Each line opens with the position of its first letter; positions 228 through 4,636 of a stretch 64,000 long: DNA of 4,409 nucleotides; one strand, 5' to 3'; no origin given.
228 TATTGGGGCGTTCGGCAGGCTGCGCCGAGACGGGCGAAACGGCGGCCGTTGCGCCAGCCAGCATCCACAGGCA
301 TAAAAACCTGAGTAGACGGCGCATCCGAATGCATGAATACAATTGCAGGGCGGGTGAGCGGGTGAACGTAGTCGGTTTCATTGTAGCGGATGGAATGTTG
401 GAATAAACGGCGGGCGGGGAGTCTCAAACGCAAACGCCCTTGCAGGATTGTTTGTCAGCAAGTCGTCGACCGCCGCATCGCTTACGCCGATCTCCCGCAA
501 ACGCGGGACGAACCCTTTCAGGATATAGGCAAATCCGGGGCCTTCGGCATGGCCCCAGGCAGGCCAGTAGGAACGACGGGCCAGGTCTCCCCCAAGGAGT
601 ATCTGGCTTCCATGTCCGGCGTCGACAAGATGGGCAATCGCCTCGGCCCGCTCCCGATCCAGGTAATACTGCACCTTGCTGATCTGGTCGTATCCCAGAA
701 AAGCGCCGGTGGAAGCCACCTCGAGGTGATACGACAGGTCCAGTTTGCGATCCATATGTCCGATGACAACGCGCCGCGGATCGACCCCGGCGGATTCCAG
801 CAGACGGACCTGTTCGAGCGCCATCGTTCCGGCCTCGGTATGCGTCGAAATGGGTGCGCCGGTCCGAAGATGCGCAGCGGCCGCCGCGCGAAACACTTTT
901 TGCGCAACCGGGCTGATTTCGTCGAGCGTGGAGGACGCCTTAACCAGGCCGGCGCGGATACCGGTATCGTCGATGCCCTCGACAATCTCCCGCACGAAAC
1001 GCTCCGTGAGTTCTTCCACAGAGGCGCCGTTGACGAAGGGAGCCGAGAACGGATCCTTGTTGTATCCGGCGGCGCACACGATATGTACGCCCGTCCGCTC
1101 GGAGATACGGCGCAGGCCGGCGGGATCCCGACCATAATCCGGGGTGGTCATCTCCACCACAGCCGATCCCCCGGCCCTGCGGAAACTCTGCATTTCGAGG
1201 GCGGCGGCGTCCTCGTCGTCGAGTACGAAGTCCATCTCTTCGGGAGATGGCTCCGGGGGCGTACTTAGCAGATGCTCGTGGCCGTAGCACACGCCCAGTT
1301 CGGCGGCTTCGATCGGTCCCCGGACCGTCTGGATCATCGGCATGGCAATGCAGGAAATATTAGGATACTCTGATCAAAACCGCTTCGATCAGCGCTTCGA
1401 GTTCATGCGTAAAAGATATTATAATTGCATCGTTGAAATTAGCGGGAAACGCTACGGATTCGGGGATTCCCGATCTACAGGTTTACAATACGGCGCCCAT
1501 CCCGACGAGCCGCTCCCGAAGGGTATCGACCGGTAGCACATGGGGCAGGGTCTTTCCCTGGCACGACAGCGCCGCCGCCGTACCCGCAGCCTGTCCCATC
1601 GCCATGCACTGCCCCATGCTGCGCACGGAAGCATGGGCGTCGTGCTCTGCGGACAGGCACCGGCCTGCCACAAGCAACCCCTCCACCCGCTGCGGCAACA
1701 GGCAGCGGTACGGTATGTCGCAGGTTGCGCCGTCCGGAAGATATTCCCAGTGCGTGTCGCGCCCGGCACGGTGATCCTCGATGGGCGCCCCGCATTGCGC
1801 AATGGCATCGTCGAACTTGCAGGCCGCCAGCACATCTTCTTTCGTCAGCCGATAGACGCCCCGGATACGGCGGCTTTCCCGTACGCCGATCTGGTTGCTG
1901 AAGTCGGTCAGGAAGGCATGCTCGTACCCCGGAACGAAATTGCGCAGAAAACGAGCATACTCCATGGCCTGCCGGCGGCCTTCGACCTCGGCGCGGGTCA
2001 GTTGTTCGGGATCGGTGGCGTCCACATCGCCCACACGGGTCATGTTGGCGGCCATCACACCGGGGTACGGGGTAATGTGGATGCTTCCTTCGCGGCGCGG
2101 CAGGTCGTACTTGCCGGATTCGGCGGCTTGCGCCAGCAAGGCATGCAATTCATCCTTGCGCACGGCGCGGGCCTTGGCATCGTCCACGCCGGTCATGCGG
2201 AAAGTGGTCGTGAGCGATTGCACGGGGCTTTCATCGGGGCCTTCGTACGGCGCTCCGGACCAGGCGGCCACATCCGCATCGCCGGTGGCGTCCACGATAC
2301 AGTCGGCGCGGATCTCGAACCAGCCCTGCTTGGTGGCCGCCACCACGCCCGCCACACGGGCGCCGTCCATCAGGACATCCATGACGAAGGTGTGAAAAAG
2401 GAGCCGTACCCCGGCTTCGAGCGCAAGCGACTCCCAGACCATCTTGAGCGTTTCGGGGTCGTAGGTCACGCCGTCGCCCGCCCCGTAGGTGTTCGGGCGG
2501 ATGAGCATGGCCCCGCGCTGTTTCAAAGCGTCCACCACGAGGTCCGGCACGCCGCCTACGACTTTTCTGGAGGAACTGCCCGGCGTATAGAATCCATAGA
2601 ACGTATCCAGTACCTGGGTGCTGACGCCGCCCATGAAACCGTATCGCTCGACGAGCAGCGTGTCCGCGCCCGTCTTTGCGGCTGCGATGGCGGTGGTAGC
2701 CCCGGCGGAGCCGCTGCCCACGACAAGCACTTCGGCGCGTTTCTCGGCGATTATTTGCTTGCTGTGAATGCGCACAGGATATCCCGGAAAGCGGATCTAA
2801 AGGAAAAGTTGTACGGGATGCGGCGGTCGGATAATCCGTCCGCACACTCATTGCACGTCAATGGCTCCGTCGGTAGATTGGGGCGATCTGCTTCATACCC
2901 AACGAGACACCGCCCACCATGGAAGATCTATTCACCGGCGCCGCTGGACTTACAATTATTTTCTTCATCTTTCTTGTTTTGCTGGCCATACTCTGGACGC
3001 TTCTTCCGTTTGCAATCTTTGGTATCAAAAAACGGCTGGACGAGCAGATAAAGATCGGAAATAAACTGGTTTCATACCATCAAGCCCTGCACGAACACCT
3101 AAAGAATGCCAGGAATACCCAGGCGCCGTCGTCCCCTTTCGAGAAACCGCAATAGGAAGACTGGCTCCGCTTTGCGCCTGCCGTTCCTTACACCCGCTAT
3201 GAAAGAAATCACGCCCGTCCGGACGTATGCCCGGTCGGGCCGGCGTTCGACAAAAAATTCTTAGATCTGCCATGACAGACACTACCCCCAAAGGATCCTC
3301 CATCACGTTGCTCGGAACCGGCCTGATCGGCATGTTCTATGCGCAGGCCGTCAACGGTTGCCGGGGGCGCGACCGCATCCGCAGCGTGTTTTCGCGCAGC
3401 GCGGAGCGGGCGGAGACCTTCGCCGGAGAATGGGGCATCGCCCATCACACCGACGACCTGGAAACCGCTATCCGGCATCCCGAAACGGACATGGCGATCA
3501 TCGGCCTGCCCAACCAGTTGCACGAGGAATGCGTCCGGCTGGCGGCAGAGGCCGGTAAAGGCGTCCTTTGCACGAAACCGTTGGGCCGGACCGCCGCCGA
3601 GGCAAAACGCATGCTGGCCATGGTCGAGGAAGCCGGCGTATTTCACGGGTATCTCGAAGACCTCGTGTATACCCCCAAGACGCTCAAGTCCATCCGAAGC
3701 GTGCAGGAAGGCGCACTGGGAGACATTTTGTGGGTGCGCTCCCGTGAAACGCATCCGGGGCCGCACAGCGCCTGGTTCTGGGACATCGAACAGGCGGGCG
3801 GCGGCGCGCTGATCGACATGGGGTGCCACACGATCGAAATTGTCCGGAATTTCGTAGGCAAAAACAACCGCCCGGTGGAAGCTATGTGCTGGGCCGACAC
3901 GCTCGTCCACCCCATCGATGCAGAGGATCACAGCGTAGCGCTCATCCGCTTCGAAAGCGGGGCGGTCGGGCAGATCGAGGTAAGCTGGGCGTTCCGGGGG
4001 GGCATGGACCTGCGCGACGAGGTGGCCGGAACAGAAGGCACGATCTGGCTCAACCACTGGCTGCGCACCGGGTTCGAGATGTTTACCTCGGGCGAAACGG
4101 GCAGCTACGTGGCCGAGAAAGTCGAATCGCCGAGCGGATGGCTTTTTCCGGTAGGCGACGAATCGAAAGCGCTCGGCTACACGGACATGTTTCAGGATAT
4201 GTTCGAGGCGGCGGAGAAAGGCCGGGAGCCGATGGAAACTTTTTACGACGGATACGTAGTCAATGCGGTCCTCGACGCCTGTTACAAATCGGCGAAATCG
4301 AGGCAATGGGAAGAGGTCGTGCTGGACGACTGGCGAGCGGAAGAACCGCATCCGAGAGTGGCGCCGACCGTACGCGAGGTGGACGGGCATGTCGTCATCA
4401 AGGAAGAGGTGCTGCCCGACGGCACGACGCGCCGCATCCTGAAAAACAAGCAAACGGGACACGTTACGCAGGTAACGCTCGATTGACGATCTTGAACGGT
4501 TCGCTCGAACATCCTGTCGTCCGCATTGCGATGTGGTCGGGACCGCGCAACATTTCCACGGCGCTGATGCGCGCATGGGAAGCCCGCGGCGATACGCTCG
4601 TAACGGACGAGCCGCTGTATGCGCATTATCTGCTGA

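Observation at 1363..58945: Dispersed intergenic repeat: core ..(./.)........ at seven sites, with a 36-nt version at three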

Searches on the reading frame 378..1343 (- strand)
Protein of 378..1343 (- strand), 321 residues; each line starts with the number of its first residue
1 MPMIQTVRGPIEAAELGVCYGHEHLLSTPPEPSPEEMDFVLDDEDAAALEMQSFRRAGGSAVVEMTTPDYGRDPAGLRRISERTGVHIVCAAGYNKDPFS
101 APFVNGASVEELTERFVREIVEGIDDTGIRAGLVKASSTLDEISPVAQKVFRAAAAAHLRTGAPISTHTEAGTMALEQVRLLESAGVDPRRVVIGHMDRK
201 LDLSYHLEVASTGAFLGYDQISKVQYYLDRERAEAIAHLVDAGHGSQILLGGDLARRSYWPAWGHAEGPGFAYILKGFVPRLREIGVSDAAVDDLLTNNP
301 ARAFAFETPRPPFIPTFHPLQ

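Call 11: search_protein_families(library=pfam, proteins=[window:378-1343:-])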
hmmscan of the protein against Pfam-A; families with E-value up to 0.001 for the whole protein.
window:378-1343:- (321 aa): 1 family
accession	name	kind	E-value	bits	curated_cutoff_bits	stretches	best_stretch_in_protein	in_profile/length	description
PF02126.24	PTE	-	4.1e-71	240.3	22.4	1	11-304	1-297/298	Phosphotriesterase family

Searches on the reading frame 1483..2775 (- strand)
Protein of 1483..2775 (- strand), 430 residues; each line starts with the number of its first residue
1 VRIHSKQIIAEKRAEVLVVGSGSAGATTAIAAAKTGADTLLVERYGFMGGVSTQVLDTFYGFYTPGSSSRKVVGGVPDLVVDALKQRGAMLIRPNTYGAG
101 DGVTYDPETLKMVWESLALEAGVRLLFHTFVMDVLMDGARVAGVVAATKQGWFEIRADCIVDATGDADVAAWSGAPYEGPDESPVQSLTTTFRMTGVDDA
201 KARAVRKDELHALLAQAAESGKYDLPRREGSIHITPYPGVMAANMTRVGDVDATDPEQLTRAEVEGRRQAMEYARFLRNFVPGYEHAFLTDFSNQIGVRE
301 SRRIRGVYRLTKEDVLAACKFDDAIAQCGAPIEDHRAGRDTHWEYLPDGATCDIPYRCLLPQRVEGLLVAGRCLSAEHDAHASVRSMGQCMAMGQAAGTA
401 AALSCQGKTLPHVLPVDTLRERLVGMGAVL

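Call 11: search_protein_families(library=pfam, proteins=[window:1483-2775:-])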
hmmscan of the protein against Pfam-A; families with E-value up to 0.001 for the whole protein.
window:1483-2775:- (430 aa): 7 families
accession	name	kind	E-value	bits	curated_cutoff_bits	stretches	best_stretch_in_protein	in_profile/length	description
PF12831.13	FAD_oxidored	-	1.7e-115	387.1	27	1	15-423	1-416/416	FAD dependent oxidoreductase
PF01266.30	DAO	-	1.6e-08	34.9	27.9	1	16-52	2-39/353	FAD dependent oxidoreductase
PF00890.30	FAD_binding_2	-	4.6e-08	33.1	20.4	1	16-50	2-36/414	FAD binding domain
PF01494.25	FAD_binding_3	-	1.3e-06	28.3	22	0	14-45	2-33/349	FAD binding domain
PF07992.20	Pyr_redox_2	-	2.6e-05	24.2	26.1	0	15-165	2-108/291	Pyridine nucleotide-disulphide oxidoreductase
PF13450.12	NAD_binding_8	-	0.00026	21.6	21.9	1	18-53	1-36/68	NAD(P)-binding Rossmann-like domain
PF01134.28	GIDA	-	0.00042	19.9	22.1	1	16-57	2-33/391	Glucose inhibited division protein A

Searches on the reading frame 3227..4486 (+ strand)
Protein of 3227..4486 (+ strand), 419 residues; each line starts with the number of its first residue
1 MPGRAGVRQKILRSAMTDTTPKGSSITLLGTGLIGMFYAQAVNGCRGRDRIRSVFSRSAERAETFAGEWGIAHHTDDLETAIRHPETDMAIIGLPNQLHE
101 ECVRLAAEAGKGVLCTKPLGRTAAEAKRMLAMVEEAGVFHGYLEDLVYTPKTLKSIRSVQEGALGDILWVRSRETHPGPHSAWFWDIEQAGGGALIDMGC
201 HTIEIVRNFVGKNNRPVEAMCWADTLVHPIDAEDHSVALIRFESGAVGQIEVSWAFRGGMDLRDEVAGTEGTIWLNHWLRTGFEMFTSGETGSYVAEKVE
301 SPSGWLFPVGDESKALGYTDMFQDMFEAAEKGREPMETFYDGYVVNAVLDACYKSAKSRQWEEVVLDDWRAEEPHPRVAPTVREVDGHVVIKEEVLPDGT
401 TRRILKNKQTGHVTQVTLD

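Call 15: search_protein_families(library=pfam, proteins=[window:3227-4486:+])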
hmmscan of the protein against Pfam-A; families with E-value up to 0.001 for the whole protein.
window:3227-4486:+ (419 aa): 3 families
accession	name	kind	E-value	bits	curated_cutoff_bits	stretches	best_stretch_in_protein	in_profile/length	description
PF22725.1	GFO_IDH_MocA_C3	-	3e-28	98.7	27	1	159-273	8-123/124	GFO/IDH/MocA C-terminal domain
PF02894.22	GFO_IDH_MocA_C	-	8.5e-23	81.7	22.9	1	159-361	4-215/218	Oxidoreductase family, C-terminal alpha/beta domain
PF01408.29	GFO_IDH_MocA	-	5e-21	76.1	24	1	27-138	4-114/120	Oxidoreductase family, NAD-binding Rossmann fold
